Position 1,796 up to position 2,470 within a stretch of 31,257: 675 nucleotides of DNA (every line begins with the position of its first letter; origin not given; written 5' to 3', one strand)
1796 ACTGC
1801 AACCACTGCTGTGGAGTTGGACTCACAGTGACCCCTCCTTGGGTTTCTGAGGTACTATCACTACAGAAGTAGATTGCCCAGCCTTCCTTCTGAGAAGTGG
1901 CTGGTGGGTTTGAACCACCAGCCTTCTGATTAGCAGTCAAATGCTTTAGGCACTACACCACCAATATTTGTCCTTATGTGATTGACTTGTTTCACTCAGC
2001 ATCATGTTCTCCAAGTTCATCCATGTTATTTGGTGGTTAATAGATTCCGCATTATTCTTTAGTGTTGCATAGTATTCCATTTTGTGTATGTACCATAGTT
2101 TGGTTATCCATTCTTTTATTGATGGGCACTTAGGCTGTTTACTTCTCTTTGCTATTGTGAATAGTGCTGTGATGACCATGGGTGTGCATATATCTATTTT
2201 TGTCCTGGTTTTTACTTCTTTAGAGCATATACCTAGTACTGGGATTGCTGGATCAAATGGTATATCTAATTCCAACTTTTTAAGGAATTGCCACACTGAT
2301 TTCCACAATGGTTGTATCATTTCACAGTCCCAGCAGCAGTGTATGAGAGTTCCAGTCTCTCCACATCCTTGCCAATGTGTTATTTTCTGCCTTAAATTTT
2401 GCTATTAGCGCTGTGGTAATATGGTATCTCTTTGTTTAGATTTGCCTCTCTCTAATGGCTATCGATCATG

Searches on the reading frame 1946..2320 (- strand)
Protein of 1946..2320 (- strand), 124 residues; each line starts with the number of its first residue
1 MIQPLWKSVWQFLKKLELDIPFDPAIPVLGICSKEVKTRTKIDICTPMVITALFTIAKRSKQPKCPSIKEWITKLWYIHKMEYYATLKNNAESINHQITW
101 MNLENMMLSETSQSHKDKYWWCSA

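Call 7: find_homologous_proteins(query=window:1949-2320:-)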
Query seq(124 aa) (124 aa): 558 proteins with E <= 0.001 among 561 candidates; the best 120 are listed.
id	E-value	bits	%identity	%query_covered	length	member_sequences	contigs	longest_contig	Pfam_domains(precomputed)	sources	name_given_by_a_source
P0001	9.6e-37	144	57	96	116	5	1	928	-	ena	-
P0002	1.3e-36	143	54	100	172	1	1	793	-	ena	-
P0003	1.3e-36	143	58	96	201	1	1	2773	-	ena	-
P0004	2.1e-36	143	58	94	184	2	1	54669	-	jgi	-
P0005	2.2e-36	143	57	96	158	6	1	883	-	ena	-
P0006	3.7e-36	142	56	96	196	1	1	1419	-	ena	-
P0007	1.3e-35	140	57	96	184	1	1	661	-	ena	-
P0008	1.3e-35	140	57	96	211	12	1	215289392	-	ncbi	-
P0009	1.7e-35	140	55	96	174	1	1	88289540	-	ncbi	-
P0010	2.3e-35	139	56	96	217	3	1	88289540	-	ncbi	-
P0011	2.4e-35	139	56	96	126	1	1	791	-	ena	-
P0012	2.5e-35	139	55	95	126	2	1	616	-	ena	-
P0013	2.9e-35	139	58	96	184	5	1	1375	-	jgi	-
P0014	3.6e-35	139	56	96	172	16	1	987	-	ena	-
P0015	4.3e-35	138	57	96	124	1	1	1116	-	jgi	-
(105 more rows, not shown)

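Call 29: find_encoding_contigs(protein=window:1946-2320:-, flank=10000, max_places=5)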
Protein window:1946-2320:- (124 aa): no gene with exactly this product is on record in the collection.
